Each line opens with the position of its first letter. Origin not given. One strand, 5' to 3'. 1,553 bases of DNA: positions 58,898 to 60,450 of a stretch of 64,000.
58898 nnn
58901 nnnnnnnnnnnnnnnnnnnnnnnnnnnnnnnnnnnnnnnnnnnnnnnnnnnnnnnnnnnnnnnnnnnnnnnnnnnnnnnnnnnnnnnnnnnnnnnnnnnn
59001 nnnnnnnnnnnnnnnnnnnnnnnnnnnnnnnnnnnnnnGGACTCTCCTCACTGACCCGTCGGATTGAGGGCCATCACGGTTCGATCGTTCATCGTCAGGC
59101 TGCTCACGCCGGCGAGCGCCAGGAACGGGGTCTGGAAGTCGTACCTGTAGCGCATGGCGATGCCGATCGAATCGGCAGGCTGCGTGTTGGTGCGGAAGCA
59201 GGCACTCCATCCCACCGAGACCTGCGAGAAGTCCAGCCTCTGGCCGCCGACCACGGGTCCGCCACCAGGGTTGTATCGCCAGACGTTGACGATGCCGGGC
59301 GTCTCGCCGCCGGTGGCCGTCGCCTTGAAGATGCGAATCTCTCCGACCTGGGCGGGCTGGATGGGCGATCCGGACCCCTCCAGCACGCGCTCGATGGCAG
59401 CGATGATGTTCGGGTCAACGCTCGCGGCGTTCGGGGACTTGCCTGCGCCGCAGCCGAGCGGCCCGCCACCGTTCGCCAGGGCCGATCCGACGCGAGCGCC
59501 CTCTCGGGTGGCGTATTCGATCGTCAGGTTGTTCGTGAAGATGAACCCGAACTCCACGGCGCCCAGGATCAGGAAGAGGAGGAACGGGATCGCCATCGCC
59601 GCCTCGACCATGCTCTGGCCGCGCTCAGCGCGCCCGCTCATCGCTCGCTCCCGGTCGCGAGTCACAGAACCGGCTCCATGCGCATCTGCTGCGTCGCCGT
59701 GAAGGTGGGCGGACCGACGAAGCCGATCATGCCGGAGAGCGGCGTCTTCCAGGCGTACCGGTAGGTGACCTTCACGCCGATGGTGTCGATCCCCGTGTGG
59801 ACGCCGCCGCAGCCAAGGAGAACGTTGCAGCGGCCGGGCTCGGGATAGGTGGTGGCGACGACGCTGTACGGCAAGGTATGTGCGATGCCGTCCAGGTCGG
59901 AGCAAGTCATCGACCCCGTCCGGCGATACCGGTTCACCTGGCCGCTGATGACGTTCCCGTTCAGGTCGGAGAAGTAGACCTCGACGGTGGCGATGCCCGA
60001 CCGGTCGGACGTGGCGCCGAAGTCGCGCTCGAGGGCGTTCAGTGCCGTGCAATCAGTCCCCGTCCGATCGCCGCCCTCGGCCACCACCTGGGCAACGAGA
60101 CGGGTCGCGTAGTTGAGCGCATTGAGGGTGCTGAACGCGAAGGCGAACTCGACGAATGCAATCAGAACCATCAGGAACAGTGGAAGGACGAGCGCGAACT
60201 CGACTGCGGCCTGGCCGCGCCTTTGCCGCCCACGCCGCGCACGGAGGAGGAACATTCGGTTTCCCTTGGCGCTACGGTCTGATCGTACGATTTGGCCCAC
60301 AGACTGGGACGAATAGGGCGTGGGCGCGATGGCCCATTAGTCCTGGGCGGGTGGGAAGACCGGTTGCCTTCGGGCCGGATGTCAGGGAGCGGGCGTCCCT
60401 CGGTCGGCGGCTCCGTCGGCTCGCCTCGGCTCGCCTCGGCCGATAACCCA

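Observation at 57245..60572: Orphan TadE-TadE-TadG-like pseudopilin trio with no Flp pilin or secretion ATPase nearby, fronted by a ~300-bp lower-GC leader with a short tandem repeat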

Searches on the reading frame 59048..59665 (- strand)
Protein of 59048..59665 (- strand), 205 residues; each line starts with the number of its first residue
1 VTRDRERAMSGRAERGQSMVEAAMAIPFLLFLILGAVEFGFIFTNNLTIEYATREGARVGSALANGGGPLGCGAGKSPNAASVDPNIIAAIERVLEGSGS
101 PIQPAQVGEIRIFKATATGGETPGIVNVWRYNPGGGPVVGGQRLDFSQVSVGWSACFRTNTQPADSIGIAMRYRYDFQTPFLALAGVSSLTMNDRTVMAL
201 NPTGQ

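Call 3: search_protein_families(library=pfam, proteins=[window:59048-59665:-], max_evalue=0.1)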
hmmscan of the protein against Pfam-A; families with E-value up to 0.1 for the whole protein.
window:59048-59665:- (205 aa): 1 family
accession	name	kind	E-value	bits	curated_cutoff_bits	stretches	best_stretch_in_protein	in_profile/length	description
PF07811.17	TadE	-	8.8e-13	48.6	22.9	1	16-58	1-43/43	TadE-like protein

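Call 4: search_protein_families(library=ncbifam, proteins=[window:59048-59665:-], max_evalue=0.1)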
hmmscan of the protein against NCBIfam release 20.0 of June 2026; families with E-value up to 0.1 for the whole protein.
window:59048-59665:- (205 aa): 1 family
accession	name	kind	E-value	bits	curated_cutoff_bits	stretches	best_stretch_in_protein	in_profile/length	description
NF041390.1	TadE_Rv3655c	subfamily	0.012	16.2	40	1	20-62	1-43/101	TadE family type IV pilus minor pilin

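Call 65: search_solved_structures(query=window:59048-59641:-, max_evalue=10)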
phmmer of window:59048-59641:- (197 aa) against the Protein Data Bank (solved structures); distinct sequences matched with E-value up to 10: 3.
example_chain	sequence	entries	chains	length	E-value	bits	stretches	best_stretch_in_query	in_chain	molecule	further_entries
8x1b_A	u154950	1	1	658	0.88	12.6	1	113-143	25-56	Alpha-galactosidase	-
9ayu_A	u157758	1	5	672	1.6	11.8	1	112-143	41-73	A type blood alpha-D-galactosamine galactosaminidase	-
9awt_A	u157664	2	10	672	1.6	11.8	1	112-143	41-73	A type blood alpha-D-galactosamine galactosaminidase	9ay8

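Call 67: find_homologous_proteins(query=window:59048-59641:-, max_evalue=0.001)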
Query window:59048-59641:- (197 aa): 1125 proteins with E <= 0.001 among 1621 candidates; the best 120 are listed.
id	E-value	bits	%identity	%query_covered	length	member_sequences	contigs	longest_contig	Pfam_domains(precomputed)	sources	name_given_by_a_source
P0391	1.8e-124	431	100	100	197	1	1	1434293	PF07811.18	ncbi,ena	-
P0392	9.0e-97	341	77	99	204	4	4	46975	PF07811.18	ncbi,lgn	ncbi:MAG TPA: TadE family protein [Candidatus Limnocylindria bacterium]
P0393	4.5e-94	332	74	99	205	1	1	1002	PF07811.18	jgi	jgi:TadE-like protein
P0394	5.9e-94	331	76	98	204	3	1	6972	PF07811.18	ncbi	ncbi:MAG TPA: TadE family protein [Candidatus Limnocylindria bacterium]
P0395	2.5e-93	329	77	96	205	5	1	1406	PF07811.18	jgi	jgi:hypothetical protein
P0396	3.0e-93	329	75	98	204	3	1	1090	PF07811.18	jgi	jgi:hypothetical protein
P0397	1.9e-91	323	75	98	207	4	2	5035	PF07811.18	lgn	-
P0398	5.6e-91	322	76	97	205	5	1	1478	PF07811.18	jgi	jgi:hypothetical protein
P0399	6.2e-91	321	75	97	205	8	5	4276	PF07811.18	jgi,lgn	jgi:hypothetical protein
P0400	8.7e-91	321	73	99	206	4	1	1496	PF07811.18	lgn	-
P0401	2.0e-89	317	74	97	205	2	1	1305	PF07811.18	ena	-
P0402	4.0e-89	316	76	94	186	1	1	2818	PF07811.18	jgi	jgi:hypothetical protein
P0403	3.5e-87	309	74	95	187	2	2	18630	PF07811.18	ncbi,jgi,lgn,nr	ncbi:MAG TPA: TadE/TadG family type IV pilus assembly protein [Candidatus Dormibacteraeota bacterium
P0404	6.9e-81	289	67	97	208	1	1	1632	PF07811.18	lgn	-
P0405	1.0e-78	282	65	96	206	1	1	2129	PF07811.18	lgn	-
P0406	1.2e-77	278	67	96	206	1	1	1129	PF07811.18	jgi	jgi:hypothetical protein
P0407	2.0e-77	277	65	97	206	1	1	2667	PF07811.18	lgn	-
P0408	4.4e-77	276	64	95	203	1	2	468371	PF07811.18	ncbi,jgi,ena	jgi:TadE-like protein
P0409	1.3e-75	271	63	100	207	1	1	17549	PF07811.18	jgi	jgi:hypothetical protein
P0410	3.0e-75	270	61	99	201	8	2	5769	PF07811.18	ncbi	-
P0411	3.7e-75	270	63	97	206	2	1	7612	PF07811.18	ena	-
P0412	4.4e-75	270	67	94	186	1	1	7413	PF07811.18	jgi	jgi:hypothetical protein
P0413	3.2e-74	267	63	95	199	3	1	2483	PF07811.18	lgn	-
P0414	3.6e-73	264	64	91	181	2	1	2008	PF07811.18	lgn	-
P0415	5.0e-73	263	64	94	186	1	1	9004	PF07811.18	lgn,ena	-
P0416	1.4e-72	262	63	97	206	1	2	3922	PF07811.18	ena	-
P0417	8.2e-72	259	61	97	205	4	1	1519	PF07811.18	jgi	jgi:TadE-like protein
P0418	8.4e-72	259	62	94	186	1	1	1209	PF07811.18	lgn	-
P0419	9.6e-72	259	63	96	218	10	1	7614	PF07811.18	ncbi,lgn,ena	-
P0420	5.0e-71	257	63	97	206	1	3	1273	PF07811.18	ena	-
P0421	7.5e-71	256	67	88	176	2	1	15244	PF07811.18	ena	-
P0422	9.8e-71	256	62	98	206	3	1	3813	PF07811.18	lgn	-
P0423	1.7e-70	255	65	98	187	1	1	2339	PF07811.18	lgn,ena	-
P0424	2.8e-70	254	60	96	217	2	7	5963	PF07811.18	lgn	-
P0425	3.5e-70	254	62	96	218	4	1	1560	PF07811.18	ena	-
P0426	8.3e-70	253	65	98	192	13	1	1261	PF07811.18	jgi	-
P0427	1.5e-69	252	60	96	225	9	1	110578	PF07811.18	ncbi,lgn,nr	ncbi:MAG: hypothetical protein KatS3mg065_1041 [Chloroflexota bacterium]|nr:MAG: hypothetical protei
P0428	2.2e-69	251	61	97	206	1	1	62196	PF07811.18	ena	-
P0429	2.8e-69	251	60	97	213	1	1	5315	PF07811.18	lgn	-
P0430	4.1e-69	250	60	99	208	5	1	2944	PF07811.18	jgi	-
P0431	5.7e-68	247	61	96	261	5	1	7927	PF07811.18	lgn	-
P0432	8.3e-68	246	63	98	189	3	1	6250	PF07811.18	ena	-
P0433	1.3e-67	245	60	97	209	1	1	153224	PF07811.18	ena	-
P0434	1.3e-67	245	58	98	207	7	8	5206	PF07811.18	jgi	jgi:hypothetical protein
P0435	4.1e-67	244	61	92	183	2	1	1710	PF07811.18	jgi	jgi:TadE-like protein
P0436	7.3e-67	243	61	96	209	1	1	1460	PF07811.18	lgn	-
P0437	8.2e-67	243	59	96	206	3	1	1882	PF07811.18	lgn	-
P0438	8.5e-67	243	59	97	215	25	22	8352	PF07811.18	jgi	-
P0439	9.3e-67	243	58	95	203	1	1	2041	PF07811.18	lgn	-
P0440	1.0e-66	243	59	96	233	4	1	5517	PF07811.18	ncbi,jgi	ncbi:MAG: hypothetical protein C4343_02920 [Chloroflexota bacterium]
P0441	1.2e-66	242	60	98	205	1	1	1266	PF07811.18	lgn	-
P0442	2.1e-66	241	59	97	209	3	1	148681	PF07811.18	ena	-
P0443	2.3e-66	241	59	97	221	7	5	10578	PF07811.18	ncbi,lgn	-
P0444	2.4e-66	241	60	96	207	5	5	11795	PF07811.18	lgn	-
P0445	2.9e-66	241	59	96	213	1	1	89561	PF07811.18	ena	-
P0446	3.6e-66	241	58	98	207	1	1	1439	PF07811.18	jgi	jgi:hypothetical protein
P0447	4.5e-66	240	58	96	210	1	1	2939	PF07811.18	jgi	jgi:hypothetical protein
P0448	5.8e-66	240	56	96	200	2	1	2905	PF07811.18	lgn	-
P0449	7.2e-66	240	59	98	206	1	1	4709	PF07811.18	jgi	jgi:hypothetical protein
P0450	8.3e-66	240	59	97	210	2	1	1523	PF07811.18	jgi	jgi:hypothetical protein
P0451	1.2e-65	239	57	96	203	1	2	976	PF07811.18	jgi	jgi:hypothetical protein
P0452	1.9e-65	238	61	81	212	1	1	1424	PF07811.18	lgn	-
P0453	2.2e-65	238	60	92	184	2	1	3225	PF07811.18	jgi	jgi:hypothetical protein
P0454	2.2e-65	238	57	98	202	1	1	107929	PF07811.18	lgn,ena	-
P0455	2.3e-65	238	59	96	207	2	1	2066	PF07811.18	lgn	-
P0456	2.8e-65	238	58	97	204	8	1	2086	PF07811.18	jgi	jgi:hypothetical protein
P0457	2.8e-65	238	59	96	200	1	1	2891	PF07811.18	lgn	-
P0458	2.9e-65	238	57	96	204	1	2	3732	PF07811.18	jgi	jgi:hypothetical protein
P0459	3.4e-65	238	60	96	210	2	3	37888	PF07811.18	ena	-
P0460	5.9e-65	237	55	96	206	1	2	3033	PF07811.18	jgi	jgi:hypothetical protein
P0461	6.8e-65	237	59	96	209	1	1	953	PF07811.18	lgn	-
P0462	8.0e-65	236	58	94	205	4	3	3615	PF07811.18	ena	-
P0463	1.2e-64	236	55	97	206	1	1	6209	PF07811.18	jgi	jgi:hypothetical protein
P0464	1.9e-64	235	56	97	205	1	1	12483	PF07811.18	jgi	jgi:hypothetical protein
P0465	2.0e-64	235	56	97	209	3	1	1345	PF07811.18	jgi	-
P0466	3.3e-64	234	55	98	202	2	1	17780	PF07811.18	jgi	jgi:Flp pilus assembly protein TadG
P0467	6.3e-64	233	58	96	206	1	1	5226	PF07811.18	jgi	jgi:hypothetical protein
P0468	1.4e-63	232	57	95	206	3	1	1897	PF07811.18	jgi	jgi:hypothetical protein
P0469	3.2e-63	231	57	97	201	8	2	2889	PF07811.18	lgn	-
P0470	3.6e-63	231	58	84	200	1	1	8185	PF07811.18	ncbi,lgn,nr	ncbi:MAG TPA: TadE/TadG family type IV pilus assembly protein [Candidatus Acidoferrales bacterium]|n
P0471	5.1e-63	230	56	100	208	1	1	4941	PF07811.18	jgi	jgi:TadE-like protein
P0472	5.3e-63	230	54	98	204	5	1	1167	PF07811.18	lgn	-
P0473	5.6e-63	230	55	98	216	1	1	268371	PF07811.18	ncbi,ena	-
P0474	6.2e-63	230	57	97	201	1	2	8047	PF07811.18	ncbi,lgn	ncbi:MAG: TadE/TadG family type IV pilus assembly protein [Candidatus Limnocylindria bacterium]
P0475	6.3e-63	230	56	97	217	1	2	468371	PF07811.18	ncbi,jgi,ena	jgi:TadE-like protein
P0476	6.3e-63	230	57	97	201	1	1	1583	PF07811.18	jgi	jgi:Flp pilus assembly protein TadG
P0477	7.0e-63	230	54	97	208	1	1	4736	PF07811.18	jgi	jgi:TadE-like protein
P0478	9.9e-63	229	57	97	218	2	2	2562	PF07811.18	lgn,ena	-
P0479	1.1e-62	229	55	97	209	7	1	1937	PF07811.18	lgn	-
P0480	1.3e-62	229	57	97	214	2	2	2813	PF07811.18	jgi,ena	jgi:hypothetical protein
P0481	1.7e-62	229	56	97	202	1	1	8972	PF07811.18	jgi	jgi:hypothetical protein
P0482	2.6e-62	228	55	97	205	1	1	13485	PF07811.18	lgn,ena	-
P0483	3.0e-62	228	57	99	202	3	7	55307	PF07811.18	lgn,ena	-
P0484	4.4e-62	227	55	96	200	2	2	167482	PF07811.18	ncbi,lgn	-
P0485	5.8e-62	227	57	98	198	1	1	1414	PF07811.18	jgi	jgi:hypothetical protein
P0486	5.8e-62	227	55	94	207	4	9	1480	PF07811.18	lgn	-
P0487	7.1e-62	227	57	97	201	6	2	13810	PF07811.18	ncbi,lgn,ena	ncbi:MAG TPA: TadE family protein [Candidatus Limnocylindria bacterium]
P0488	8.0e-62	227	55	97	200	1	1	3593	PF07811.18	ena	-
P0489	8.2e-62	226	55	96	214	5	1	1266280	PF07811.18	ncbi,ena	-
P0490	9.3e-62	226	56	96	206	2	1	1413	PF07811.18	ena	-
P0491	1.1e-61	226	54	97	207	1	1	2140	PF07811.18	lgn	-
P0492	1.4e-61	226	53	98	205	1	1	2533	PF07811.18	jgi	jgi:hypothetical protein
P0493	1.4e-61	226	54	97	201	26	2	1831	PF07811.18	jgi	-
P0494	1.5e-61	226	58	91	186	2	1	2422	PF07811.18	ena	-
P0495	1.7e-61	225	55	97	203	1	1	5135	PF07811.18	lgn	-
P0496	1.7e-61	225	57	97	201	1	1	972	PF07811.18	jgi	jgi:hypothetical protein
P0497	1.8e-61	225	54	97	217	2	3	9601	PF07811.18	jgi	jgi:hypothetical protein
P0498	2.2e-61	225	56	99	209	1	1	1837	PF07811.18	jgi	-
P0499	2.7e-61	225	54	96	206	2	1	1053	PF07811.18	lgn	-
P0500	2.9e-61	225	55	97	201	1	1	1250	PF07811.18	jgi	jgi:hypothetical protein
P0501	3.4e-61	224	58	97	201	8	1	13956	PF07811.18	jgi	jgi:Flp pilus assembly protein TadG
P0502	3.4e-61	224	55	97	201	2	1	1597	PF07811.18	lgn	-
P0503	4.1e-61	224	56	96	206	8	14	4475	PF07811.18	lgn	-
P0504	4.4e-61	224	56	97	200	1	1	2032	PF07811.18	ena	-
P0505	4.6e-61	224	54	96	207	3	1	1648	PF07811.18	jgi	jgi:chitodextrinase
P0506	6.0e-61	224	57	93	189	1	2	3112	PF07811.18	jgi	jgi:hypothetical protein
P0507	6.1e-61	224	55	96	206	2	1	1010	PF07811.18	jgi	jgi:hypothetical protein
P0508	7.3e-61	223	54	96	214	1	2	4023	PF07811.18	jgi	jgi:hypothetical protein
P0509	7.5e-61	223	53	96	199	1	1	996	PF07811.18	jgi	jgi:Flp pilus assembly protein TadG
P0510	7.6e-61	223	54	96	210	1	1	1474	PF07811.18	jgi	jgi:hypothetical protein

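Call 72: find_encoding_contigs(protein=P0489, flank=10000, max_places=2)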
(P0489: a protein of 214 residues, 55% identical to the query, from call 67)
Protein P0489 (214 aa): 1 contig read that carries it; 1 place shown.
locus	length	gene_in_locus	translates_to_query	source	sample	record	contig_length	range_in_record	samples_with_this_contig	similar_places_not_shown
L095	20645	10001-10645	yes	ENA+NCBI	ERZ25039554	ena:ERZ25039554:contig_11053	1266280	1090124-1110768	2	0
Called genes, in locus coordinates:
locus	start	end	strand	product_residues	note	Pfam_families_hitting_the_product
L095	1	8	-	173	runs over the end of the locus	PF10604:Polyketide_cyc2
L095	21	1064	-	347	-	PF00994:MoCF_biosynth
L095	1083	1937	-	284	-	PF00941:FAD_binding_5, PF03450:CO_deh_flav_C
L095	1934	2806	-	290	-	PF20256:MoCoBD_2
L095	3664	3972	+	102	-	-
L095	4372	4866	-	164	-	PF00111:Fer2, PF01799:Fer2_2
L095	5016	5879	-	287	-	-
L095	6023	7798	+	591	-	PF00916:Sulfate_transp, PF01740:STAS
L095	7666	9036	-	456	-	PF13432:TPR_16 (faint), PF01694:Rhomboid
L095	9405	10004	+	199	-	PF07811:TadE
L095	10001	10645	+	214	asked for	PF07811:TadE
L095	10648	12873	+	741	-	PF13400:Tad (weak)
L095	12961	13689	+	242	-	PF02586:SRAP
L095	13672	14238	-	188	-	-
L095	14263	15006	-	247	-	-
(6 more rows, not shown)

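Call 75: predict_structure(alignment_id=A3)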
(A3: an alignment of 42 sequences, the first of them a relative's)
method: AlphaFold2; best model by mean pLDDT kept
length: 197 residues; sequences in the alignment: 42
mean_pLDDT: 88.0   pTM: 0.82
mean pLDDT of the five models: 88.0, 87.6, 86.4, 85.7, 84.2
residues with pLDDT >= 90: 126; 70-90: 47; 50-70: 21; < 50: 3
segments of 3 or more residues with pLDDT < 50: none
pLDDT, mean of each block of 10 residues (from residue 1): 63 85 91 95 97 78 60 90 96 95 96 95 97 96 90 87 96 81 96 73
secondary structure, 60 per line:
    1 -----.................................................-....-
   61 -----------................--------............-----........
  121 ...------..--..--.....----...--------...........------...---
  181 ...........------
elements in order: H6-54 H56-59 H72-87 E99-107 E113-123 E138-142 E158-168 E181-191

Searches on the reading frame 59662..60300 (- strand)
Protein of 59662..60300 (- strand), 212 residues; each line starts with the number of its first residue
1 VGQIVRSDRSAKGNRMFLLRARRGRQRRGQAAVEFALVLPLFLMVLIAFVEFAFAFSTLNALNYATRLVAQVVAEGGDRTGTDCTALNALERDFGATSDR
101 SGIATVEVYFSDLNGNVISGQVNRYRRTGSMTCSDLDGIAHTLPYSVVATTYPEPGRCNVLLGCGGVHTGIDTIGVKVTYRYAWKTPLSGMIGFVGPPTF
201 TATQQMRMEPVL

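Call 3: search_protein_families(library=pfam, proteins=[window:59662-60300:-], max_evalue=0.1)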
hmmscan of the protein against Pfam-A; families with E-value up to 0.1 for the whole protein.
window:59662-60300:- (212 aa): 2 families
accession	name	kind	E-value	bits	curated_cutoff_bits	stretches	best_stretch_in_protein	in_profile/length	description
PF07811.17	TadE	-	5.2e-11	42.9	22.9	1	29-70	1-42/43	TadE-like protein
PF23170.1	bHLH_PER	-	0.024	14.8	27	1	57-75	30-48/60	Period circadian protein homolog bHLH-like domain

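Call 4: search_protein_families(library=ncbifam, proteins=[window:59662-60300:-], max_evalue=0.1)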
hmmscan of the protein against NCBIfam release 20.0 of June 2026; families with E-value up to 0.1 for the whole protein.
window:59662-60300:- (212 aa): 0 families

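Call 66: search_solved_structures(query=window:59662-60255:-, max_evalue=10)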
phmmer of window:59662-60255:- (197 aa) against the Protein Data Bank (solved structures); distinct sequences matched with E-value up to 10: 2.
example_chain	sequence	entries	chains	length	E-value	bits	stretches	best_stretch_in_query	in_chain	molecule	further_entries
7sgr_J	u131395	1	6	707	1.4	11.9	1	20-97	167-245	Alpha-hemolysin translocation ATP-binding protein HlyB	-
8dck_A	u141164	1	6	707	1.4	11.9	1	20-97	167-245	Alpha-hemolysin translocation ATP-binding protein HlyB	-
